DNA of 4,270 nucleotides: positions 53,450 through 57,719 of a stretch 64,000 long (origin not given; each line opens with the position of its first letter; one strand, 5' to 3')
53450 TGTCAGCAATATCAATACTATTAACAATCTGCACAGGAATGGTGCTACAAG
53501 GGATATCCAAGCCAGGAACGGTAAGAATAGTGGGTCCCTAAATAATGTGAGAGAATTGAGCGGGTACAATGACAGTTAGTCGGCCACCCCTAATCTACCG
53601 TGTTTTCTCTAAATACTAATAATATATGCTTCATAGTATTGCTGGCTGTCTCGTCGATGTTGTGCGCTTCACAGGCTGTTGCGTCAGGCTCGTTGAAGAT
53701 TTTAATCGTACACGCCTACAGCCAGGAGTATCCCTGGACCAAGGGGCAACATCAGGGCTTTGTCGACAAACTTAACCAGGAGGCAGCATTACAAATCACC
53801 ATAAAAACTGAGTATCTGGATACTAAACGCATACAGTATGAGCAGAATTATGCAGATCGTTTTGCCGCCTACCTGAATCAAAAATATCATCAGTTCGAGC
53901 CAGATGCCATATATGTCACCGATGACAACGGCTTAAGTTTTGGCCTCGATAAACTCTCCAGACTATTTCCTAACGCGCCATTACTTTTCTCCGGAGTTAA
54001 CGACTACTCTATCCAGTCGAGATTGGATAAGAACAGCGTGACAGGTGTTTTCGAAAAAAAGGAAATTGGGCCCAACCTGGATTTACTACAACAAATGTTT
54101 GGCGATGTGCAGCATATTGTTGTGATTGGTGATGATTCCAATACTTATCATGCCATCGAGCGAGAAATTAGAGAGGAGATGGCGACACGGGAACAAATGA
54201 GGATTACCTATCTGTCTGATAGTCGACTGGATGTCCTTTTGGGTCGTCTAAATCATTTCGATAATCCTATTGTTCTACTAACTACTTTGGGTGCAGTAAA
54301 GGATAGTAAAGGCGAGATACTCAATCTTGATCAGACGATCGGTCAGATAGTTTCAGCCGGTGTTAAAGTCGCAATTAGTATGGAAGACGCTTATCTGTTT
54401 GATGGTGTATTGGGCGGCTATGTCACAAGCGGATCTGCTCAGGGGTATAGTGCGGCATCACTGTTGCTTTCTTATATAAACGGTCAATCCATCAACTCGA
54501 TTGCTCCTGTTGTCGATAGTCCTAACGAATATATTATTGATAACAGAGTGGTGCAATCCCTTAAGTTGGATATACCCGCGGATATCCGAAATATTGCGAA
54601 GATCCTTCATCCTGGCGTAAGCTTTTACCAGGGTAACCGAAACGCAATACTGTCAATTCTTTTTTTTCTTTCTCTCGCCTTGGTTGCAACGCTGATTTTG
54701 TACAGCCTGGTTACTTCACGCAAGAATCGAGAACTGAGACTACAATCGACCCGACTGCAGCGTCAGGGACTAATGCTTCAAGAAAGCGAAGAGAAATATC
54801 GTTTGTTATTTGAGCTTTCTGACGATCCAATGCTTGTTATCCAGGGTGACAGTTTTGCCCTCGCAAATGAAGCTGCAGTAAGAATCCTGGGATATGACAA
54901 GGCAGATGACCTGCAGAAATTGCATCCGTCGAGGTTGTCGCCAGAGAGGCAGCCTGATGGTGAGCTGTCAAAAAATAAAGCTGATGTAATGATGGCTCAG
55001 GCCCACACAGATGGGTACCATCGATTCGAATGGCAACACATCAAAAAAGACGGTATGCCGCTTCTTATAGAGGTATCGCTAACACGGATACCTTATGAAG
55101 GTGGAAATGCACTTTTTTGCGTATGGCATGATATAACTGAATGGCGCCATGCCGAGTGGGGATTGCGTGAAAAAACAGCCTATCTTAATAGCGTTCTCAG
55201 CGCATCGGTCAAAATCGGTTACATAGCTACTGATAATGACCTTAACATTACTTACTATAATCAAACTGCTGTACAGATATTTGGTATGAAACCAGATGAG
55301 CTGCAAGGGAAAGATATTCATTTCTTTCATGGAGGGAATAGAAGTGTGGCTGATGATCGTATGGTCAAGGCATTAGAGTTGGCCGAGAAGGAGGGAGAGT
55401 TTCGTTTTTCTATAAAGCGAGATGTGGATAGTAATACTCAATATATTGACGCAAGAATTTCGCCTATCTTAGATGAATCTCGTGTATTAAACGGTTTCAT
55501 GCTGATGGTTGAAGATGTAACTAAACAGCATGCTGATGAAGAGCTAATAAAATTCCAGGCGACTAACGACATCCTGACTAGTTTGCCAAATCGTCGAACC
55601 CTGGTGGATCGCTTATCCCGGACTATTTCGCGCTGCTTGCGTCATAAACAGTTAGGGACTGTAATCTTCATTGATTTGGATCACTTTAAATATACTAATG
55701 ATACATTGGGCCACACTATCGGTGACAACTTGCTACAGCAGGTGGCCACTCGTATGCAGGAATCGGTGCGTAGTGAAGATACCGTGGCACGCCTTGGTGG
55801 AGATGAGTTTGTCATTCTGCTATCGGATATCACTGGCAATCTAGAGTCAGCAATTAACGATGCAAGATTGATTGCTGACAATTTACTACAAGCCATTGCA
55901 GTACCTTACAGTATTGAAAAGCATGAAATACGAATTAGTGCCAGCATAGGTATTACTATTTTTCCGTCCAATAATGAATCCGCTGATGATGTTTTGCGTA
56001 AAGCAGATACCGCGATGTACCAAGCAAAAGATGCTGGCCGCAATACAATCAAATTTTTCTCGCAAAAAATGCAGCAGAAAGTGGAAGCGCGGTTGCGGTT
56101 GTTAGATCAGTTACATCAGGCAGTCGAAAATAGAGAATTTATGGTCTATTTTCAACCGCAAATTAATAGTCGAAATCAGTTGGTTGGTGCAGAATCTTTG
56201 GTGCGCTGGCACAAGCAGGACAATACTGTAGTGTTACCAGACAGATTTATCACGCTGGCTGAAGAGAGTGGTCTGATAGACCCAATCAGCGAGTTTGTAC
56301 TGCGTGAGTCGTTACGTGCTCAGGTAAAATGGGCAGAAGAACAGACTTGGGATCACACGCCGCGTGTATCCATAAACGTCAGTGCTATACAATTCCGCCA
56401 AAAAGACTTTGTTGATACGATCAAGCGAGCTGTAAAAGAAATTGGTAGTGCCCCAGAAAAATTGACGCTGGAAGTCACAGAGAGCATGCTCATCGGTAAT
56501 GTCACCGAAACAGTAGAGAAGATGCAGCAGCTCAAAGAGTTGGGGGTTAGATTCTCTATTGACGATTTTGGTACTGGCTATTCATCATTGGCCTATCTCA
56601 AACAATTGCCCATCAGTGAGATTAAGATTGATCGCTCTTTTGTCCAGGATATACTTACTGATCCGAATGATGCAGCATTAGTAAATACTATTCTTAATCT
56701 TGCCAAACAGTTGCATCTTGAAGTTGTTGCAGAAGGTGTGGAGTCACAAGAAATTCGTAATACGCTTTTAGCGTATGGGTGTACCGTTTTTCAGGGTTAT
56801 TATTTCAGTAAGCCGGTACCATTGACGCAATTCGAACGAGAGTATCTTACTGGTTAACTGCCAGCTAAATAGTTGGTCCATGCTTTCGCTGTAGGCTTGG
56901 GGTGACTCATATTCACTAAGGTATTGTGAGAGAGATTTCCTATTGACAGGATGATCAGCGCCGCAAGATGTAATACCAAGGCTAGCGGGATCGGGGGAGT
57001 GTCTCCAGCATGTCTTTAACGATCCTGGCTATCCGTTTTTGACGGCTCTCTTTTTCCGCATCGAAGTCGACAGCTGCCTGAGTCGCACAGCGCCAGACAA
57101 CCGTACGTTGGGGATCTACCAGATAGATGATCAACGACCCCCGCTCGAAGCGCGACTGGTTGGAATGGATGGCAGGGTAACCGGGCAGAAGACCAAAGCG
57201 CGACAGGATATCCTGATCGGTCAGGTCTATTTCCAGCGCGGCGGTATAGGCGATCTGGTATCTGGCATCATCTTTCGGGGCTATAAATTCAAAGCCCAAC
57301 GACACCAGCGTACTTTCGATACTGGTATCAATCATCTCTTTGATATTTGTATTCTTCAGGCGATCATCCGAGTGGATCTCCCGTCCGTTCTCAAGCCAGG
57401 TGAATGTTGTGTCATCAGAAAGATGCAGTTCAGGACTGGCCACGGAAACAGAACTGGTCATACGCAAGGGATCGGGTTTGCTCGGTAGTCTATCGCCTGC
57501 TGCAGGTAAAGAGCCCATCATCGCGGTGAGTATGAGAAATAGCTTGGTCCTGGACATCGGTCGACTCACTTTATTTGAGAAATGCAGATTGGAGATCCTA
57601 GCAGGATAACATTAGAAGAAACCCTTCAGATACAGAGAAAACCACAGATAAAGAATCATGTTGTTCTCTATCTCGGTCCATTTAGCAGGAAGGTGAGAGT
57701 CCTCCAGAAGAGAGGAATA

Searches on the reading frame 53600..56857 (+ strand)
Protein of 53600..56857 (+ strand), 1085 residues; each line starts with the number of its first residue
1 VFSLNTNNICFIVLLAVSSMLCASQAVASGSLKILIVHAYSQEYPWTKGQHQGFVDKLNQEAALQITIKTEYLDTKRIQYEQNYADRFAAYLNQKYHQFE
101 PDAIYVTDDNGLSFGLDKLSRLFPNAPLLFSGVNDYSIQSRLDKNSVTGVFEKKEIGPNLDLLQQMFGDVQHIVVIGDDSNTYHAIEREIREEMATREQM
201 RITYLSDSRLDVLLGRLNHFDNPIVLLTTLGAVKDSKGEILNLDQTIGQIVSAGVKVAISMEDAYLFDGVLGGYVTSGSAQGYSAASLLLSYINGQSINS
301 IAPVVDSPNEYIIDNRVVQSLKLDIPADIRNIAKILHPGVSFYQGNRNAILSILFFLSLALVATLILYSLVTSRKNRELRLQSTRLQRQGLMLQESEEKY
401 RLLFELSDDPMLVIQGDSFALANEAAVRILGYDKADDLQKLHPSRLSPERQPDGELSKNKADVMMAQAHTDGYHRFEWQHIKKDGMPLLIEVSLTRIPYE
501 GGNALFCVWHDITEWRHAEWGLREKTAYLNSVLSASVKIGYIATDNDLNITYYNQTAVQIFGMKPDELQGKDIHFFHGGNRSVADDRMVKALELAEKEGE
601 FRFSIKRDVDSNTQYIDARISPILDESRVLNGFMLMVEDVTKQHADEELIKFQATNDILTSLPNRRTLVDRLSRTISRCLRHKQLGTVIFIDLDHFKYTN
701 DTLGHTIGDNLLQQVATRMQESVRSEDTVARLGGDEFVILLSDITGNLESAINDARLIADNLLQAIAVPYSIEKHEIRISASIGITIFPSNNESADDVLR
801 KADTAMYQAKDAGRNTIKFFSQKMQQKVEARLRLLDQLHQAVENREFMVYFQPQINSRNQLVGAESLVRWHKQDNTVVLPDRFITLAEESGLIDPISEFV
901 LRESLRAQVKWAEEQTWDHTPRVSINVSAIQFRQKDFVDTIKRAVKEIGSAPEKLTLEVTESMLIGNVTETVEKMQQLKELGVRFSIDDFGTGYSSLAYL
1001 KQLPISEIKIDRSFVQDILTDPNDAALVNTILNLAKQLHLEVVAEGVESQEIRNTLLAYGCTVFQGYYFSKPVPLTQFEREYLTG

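Call 53: search_protein_families(library=pfam, proteins=[window:53600-56857:+], max_evalue=0.001)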
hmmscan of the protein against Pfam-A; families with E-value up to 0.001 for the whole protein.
window:53600-56857:+ (1085 aa): 7 families
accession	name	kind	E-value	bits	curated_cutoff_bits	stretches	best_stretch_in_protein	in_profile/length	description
PF00563.25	EAL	-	1e-70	238.2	31.3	1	837-1072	3-236/236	EAL domain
PF00990.26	GGDEF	-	1.1e-48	165.5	23.8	1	655-815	2-160/161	Diguanylate cyclase, GGDEF domain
PF13426.13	PAS_9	-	8.4e-24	84.3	27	2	541-642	4-103/103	PAS domain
PF00989.32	PAS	-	9.8e-20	71.1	22.6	2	538-640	11-113/113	PAS fold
PF08448.16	PAS_4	-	2.5e-11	44.2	23.1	1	541-644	8-109/110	PAS fold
PF13188.13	PAS_8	-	3.8e-11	42.9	21.8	1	398-452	1-52/65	PAS domain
PF13596.12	PAS_10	-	3e-05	25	22.1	1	533-641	4-106/106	PAS domain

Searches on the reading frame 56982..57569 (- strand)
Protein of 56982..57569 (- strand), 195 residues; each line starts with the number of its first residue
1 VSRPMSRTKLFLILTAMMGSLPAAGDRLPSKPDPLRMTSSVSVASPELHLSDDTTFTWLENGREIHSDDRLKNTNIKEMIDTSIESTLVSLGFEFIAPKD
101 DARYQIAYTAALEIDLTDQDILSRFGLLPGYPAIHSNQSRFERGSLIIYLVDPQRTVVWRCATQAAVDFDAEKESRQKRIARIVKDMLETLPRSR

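Call 53: search_protein_families(library=pfam, proteins=[window:56982-57569:-], max_evalue=0.001)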
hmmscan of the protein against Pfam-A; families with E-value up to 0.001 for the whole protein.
window:56982-57569:- (195 aa): 1 family
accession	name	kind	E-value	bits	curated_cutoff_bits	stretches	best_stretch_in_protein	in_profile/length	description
PF13590.11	DUF4136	-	5.1e-13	50.2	32.8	1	48-192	9-151/152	Domain of unknown function (DUF4136)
